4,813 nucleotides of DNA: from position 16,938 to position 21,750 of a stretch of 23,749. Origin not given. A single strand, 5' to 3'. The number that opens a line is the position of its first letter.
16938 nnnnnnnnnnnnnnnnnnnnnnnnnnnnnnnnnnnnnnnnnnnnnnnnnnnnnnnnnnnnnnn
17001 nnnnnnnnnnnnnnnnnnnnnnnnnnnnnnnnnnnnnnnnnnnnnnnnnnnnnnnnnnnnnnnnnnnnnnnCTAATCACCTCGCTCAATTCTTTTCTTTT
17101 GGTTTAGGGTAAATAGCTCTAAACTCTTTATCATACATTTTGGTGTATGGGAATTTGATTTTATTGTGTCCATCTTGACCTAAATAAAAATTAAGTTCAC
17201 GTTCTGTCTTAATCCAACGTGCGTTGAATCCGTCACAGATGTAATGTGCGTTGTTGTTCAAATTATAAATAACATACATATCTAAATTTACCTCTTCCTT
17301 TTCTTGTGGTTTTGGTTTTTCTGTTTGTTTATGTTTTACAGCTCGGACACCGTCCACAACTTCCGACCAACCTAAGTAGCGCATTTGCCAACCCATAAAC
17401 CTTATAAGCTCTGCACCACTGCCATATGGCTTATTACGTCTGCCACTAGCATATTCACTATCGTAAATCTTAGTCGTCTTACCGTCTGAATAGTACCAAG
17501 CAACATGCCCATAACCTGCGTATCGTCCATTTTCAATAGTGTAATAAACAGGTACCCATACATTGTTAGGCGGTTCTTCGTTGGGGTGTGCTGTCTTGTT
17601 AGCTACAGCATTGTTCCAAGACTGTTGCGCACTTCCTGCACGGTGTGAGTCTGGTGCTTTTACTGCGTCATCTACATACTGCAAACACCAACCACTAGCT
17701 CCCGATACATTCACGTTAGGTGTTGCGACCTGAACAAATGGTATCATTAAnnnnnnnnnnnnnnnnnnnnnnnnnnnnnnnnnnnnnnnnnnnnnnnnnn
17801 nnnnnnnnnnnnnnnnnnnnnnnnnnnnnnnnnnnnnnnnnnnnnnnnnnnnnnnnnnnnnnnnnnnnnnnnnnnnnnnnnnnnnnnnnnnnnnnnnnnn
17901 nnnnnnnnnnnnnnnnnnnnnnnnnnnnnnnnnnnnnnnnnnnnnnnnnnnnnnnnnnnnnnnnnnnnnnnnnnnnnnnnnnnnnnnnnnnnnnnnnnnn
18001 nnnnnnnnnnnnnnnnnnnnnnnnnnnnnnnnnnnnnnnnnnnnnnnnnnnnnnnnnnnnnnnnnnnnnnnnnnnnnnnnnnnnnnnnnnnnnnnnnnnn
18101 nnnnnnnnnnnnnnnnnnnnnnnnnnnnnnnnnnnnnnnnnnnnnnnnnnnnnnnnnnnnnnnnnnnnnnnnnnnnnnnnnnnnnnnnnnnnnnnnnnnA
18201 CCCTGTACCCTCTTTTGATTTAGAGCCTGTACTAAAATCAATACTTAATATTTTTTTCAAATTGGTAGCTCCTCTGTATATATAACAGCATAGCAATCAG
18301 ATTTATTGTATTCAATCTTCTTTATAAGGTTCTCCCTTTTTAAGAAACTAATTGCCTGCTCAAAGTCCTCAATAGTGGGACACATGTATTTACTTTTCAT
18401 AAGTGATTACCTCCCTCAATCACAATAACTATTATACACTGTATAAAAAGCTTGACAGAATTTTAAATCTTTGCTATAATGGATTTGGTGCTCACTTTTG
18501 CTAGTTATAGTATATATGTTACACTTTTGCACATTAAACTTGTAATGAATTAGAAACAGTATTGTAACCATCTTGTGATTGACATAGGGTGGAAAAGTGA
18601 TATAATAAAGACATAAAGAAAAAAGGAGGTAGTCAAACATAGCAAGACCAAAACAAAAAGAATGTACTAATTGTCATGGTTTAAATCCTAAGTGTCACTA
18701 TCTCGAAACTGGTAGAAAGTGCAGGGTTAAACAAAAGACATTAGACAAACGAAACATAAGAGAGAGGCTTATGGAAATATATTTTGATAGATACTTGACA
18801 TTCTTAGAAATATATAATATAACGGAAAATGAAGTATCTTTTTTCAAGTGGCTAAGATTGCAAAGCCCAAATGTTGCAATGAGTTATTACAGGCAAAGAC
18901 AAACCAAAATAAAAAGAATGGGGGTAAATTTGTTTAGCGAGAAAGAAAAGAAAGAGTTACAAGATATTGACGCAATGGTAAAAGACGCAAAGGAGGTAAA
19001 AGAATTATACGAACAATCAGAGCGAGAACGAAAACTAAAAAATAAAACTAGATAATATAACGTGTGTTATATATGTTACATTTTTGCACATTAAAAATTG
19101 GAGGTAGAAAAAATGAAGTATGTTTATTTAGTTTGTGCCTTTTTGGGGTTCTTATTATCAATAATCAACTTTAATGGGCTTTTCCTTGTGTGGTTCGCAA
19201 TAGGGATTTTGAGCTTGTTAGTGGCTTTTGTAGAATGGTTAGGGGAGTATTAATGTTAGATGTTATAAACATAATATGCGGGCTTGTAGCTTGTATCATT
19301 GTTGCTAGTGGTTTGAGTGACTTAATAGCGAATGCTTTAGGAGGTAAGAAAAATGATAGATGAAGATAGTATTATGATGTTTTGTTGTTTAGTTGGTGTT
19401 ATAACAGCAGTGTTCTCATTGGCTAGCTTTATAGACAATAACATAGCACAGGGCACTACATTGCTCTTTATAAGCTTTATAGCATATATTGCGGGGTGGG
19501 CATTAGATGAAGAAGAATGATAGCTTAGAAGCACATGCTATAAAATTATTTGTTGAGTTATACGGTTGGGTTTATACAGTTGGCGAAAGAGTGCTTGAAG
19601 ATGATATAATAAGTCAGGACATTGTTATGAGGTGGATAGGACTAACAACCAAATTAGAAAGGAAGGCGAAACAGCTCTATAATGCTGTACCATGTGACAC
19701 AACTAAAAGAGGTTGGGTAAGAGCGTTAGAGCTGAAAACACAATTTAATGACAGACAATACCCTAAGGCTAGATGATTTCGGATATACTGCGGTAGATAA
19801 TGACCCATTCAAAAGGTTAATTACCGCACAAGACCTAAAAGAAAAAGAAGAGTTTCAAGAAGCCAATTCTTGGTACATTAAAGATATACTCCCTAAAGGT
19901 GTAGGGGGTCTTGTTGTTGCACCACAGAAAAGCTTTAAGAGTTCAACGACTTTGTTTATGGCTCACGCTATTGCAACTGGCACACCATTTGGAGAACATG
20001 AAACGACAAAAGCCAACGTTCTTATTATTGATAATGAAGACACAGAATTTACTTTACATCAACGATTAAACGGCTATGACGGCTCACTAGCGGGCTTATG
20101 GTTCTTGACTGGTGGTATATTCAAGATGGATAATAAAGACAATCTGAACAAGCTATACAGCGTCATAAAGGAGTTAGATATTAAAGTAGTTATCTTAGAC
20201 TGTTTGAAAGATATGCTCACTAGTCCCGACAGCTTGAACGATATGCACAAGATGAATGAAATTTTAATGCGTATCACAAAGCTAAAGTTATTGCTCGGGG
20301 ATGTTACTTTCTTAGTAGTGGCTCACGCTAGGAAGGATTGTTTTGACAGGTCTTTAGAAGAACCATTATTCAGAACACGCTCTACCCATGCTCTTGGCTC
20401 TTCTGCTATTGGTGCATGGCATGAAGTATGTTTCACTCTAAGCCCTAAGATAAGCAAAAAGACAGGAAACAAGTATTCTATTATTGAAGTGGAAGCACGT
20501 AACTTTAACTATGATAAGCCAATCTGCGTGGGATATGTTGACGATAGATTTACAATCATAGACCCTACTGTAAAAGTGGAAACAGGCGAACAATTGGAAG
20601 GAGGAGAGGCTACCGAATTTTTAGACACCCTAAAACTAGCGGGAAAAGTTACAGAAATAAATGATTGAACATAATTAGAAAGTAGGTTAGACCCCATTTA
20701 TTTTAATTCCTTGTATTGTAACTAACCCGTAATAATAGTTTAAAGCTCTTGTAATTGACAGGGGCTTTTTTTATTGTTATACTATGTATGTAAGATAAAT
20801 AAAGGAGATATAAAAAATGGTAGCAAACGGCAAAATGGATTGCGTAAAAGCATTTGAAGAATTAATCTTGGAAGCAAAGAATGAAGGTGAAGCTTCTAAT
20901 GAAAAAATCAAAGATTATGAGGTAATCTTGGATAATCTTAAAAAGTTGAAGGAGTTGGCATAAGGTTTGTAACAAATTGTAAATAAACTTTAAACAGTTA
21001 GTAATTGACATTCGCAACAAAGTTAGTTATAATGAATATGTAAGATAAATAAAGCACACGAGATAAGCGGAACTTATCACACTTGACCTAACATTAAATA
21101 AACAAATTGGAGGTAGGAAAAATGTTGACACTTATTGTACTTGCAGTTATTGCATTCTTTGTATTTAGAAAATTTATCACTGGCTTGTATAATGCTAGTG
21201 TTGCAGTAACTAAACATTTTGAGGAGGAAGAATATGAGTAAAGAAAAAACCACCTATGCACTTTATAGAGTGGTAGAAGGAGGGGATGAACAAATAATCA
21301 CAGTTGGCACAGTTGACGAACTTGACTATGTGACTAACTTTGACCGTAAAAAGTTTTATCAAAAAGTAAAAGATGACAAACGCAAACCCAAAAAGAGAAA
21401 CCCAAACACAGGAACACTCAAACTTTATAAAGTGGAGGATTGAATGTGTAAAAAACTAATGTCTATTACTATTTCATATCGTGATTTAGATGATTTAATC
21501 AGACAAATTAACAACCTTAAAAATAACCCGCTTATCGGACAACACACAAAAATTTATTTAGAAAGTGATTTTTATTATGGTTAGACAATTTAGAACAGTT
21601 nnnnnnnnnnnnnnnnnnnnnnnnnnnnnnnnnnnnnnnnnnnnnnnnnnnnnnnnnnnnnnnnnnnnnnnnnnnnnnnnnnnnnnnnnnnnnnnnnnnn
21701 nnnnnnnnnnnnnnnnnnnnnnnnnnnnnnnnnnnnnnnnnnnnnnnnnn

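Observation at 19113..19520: Cassette of three overlapping tiny hydrophobic peptide genes in the early operon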

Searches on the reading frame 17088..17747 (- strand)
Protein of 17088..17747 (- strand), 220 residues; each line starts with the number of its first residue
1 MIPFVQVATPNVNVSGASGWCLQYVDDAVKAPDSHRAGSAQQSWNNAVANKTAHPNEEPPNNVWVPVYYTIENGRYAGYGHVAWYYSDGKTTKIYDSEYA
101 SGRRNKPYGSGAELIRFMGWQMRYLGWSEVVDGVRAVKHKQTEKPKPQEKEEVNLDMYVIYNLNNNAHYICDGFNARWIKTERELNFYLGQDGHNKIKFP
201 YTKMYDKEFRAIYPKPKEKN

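Call 72: search_protein_families(library=phrogs, proteins=[window:17088-17747:-], max_evalue=0.001)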
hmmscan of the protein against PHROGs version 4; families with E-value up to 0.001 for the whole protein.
window:17088-17747:- (220 aa): 2 families
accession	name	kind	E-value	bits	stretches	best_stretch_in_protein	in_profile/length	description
phrog_12298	-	moron, auxiliary metabolic gene and host takeover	1.2e-45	156.3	1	6-158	5-152/156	membrane associated protein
phrog_7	-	lysis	1.2e-20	74.3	1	6-143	376-511/873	endolysin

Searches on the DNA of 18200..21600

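Call 67: search_rna_families(source=window, start=18200, end=21600, threshold=evalue, max_evalue=1)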
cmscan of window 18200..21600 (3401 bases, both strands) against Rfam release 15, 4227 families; matches with E-value up to 1: 0.
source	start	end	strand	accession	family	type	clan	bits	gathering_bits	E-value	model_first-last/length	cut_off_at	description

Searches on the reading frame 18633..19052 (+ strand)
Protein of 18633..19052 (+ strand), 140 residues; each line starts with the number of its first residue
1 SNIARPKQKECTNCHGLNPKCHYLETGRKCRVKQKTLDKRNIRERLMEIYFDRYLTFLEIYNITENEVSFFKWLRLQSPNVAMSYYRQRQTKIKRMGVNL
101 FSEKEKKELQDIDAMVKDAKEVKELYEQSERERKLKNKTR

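Call 53: search_protein_families(library=pfam, proteins=[window:18633-19052:+], max_evalue=5)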
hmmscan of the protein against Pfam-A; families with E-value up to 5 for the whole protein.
window:18633-19052:+ (140 aa): 3 families
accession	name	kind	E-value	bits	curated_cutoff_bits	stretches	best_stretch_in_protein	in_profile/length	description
PF11385.13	DUF3189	-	0.0066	16.6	23.2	1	56-121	82-147/147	Protein of unknown function (DUF3189)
PF12927.12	DUF3835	-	0.012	16.8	21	1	79-118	29-64/78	Domain of unknown function (DUF3835)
PF21901.1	TMEM87A-B_GOLD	-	0.069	14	24.9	1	50-124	52-125/158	TMEM87A/B, GOLD domain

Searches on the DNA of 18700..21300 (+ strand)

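Call 4: search_dna_similar(query=window:18700-21300:+, collection=phages, mode=near, max_rows=30)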
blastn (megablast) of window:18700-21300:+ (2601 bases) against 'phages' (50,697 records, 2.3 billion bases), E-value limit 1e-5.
Records with a match: 7; places in all: 7; records where one place covers at least 80% of the query: 0.
Best place of each record, by identity: 80-90% 6; 60-80% 1.
By first word of the organism name: Lactococcus 7.
By host as written in the record: Lactococcus garvieae 4; Lactococcus petauri DO75 2; Lactococcus garvieae sero type II 1.
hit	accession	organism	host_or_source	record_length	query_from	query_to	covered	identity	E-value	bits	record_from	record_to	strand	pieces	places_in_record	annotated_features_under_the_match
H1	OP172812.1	Lactococcus phage LG75P1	Lactococcus petauri DO75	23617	1973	2295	12%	81.2%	1e-46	366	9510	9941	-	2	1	hypothetical protein (x3)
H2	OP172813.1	Lactococcus phage LG75P3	Lactococcus petauri DO75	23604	1973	2295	12%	81.2%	1e-46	366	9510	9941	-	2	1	hypothetical protein (x3)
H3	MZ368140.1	Lactococcus phage PLG-II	Lactococcus garvieae sero type II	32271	2286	2403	5%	77.4%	9e-8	66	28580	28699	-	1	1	hypothetical protein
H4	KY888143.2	Lactococcus phage PLgW-1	Lactococcus garvieae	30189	2352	2403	2%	88.5%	1e-6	62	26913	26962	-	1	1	none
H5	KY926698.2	Lactococcus phage PLgY-16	Lactococcus garvieae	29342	2352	2403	2%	88.5%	1e-6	62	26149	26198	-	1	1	none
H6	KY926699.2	Lactococcus phage PLgY-30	Lactococcus garvieae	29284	2352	2403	2%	88.5%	1e-6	62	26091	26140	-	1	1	none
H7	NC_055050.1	Lactococcus phage PLgW-1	Lactococcus garvieae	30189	2352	2403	2%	88.5%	1e-6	62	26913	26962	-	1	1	none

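Call 7: search_dna_similar(query=window:19000-19800:+, collection=phages, mode=distant, max_rows=30, max_evalue=0.01)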
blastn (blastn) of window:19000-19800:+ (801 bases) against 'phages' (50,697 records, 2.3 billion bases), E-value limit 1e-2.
Records with a match: 2; places in all: 2; records where one place covers at least 80% of the query: 0.
Best place of each record, by identity: 60-80% 2.
By first word of the organism name: Lactococcus 2.
By host as written in the record: Lactococcus petauri DO75 2.
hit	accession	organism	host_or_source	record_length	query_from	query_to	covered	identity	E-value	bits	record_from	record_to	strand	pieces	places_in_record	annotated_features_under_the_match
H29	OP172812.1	Lactococcus phage LG75P1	Lactococcus petauri DO75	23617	352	756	51%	70.1%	3e-44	186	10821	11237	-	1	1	hypothetical protein (x4)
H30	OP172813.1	Lactococcus phage LG75P3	Lactococcus petauri DO75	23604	352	756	51%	70.1%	3e-44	186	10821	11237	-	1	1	hypothetical protein (x4)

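Call 8: get_annotated_region(hit=H29, flank=2500)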
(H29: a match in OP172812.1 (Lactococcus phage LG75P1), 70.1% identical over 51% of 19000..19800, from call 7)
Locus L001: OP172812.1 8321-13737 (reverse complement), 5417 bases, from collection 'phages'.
description: Lactococcus phage LG75P1, complete genome.
organism: Lactococcus phage LG75P1 (NCBI taxid 2968667)
taxonomy: Viruses; Duplodnaviria; Heunggongvirae; Uroviricota; Caudoviricetes
host: Lactococcus petauri DO75; source: municipal sewage; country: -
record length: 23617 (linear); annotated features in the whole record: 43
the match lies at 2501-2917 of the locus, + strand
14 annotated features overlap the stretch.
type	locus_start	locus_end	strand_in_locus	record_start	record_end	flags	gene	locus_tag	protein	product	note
CDS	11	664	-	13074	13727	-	-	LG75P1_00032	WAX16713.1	hypothetical protein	-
CDS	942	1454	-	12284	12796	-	-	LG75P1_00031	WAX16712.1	hypothetical protein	-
CDS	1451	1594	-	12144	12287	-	-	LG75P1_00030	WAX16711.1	hypothetical protein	-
CDS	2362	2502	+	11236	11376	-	-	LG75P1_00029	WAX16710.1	hypothetical protein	-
CDS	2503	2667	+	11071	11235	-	-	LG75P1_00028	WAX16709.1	hypothetical protein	-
CDS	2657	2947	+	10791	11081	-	-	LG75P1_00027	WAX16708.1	hypothetical protein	-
CDS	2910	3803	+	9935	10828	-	-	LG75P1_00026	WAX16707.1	hypothetical protein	-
CDS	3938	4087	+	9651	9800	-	-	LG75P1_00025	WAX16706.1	hypothetical protein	-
CDS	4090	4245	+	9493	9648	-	-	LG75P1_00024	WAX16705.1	hypothetical protein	-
CDS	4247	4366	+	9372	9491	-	-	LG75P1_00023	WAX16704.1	hypothetical protein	-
CDS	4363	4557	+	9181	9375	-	-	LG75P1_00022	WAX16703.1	hypothetical protein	-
CDS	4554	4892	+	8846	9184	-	-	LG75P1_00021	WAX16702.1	hypothetical protein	-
CDS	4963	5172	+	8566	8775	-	-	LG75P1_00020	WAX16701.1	hypothetical protein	-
CDS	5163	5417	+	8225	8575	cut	-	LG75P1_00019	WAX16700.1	hypothetical protein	-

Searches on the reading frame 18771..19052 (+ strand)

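Call 13: search_protein_families(library=phrogs, proteins=[window:18771-19052:+], max_evalue=1)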
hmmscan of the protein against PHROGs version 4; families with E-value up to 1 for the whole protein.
window:18771-19052:+ (94 aa): 3 families
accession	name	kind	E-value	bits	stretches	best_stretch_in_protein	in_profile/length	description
phrog_32849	-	unknown function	0.0031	17.5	1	40-81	355-394/436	-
phrog_15095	-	unknown function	0.005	17.5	1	17-83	36-103/237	-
phrog_285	-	unknown function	0.64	11.2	0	3-71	10-78/83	-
